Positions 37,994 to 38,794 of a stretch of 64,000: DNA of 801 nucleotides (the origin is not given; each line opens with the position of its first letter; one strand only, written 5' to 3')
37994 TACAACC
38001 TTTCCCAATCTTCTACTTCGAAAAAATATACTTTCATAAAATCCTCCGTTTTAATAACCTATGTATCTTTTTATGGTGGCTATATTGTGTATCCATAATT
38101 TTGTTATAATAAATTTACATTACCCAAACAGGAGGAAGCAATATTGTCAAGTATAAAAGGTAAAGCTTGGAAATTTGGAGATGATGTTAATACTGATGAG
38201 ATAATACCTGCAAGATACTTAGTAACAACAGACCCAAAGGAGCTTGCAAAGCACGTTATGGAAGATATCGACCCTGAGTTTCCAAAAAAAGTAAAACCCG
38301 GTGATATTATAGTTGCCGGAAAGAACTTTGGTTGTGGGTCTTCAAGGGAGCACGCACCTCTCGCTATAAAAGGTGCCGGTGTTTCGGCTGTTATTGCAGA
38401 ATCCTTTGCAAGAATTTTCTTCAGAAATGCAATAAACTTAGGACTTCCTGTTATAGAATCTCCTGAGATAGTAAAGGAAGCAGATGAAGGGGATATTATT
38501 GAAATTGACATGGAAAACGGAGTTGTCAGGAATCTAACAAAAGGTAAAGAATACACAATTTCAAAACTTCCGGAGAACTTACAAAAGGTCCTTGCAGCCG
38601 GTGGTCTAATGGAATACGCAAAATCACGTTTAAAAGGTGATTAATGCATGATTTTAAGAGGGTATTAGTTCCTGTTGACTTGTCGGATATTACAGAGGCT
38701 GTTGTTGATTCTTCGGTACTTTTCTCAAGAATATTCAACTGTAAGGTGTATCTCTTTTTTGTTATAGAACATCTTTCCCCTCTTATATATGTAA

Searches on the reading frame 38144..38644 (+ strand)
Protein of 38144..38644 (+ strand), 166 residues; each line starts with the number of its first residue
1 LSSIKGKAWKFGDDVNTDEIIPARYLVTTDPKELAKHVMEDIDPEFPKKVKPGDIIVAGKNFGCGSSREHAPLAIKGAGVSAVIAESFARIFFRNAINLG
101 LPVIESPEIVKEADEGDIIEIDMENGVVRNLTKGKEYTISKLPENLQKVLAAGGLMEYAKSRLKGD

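Call 64: search_protein_families(library=pfam, proteins=[window:38144-38644:+])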
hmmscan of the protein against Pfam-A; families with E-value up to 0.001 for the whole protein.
window:38144-38644:+ (166 aa): 2 families
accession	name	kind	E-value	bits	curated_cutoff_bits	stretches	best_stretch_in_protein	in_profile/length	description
PF00694.25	Aconitase_C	-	1.7e-20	74.1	22.8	1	37-103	58-125/131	Aconitase C-terminal domain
PF06434.19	Aconitase_2_N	-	0.00018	21.7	27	0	81-155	94-166/204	Aconitate hydratase 2 N-terminus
